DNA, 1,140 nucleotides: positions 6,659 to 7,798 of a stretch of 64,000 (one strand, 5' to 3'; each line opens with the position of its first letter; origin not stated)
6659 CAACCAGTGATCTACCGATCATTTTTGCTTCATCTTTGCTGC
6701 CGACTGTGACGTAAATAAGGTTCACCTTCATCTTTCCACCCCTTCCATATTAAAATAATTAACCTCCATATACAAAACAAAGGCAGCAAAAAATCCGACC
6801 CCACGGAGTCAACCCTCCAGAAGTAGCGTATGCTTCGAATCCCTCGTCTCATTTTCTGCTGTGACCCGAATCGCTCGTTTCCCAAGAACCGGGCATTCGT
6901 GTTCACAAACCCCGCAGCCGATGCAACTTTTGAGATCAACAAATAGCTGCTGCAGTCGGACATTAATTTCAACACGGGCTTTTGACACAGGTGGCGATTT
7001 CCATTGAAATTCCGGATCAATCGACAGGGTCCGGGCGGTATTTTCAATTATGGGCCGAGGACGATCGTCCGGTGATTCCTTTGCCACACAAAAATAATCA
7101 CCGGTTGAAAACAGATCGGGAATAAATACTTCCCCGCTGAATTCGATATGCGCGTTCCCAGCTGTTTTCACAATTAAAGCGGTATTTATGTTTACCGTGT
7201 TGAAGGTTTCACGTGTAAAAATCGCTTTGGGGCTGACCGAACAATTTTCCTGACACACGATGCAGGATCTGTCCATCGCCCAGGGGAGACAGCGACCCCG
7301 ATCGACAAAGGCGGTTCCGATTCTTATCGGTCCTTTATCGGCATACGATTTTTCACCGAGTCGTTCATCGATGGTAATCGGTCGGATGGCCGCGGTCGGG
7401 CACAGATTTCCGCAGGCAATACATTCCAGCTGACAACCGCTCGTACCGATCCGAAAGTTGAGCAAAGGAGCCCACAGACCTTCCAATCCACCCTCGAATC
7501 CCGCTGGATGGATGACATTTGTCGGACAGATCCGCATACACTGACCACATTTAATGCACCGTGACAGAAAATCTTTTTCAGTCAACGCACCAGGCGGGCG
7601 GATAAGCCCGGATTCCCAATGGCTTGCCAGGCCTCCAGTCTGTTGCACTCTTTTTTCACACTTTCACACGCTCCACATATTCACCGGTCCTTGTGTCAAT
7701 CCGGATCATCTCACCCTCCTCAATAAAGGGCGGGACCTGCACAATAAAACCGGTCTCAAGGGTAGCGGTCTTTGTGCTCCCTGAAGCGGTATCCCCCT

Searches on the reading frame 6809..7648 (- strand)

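Call 48: search_protein_families(library=pfam, proteins=[window:6809-7648:-], max_evalue=0.0001)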
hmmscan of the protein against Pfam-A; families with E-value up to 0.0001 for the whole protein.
window:6809-7648:- (279 aa): 12 families
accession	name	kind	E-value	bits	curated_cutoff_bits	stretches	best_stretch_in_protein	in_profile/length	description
PF12838.12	Fer4_7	-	4.3e-11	43.5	27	1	30-87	1-52/52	4Fe-4S dicluster domain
PF00037.32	Fer4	-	2.9e-10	40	21.1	2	29-46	6-23/24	4Fe-4S binding domain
PF13187.11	Fer4_9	-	2.5e-09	37.4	27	1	30-88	1-52/52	4Fe-4S dicluster domain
PF13484.11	Fer4_16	-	9.7e-09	36.3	30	0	30-49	1-20/66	4Fe-4S double cluster binding domain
PF14697.11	Fer4_21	-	2e-07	31.5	35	0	237-267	3-33/59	4Fe-4S dicluster domain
PF13183.11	Fer4_8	-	3.6e-07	31.1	27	0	239-269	2-32/68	4Fe-4S dicluster domain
PF13237.11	Fer4_10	-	6.6e-07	29.6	25.5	0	236-262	3-30/53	4Fe-4S dicluster domain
PF12837.12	Fer4_6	-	1.2e-06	28.6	25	1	29-46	7-24/24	4Fe-4S binding domain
PF12797.12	Fer4_2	-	1.5e-06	28.3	24.5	1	236-254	4-22/22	4Fe-4S binding domain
PF13534.11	Fer4_17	-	1.3e-05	26.1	22.2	0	21-45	36-60/61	4Fe-4S dicluster domain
PF25160.1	LdpA_Fe-S-bd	-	5.8e-05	23.2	27.6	0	18-48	14-45/49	LdpA Fe-S cluster-binding domain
PF12800.12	Fer4_4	-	7.3e-05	23.2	24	0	29-43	2-16/17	4Fe-4S binding domain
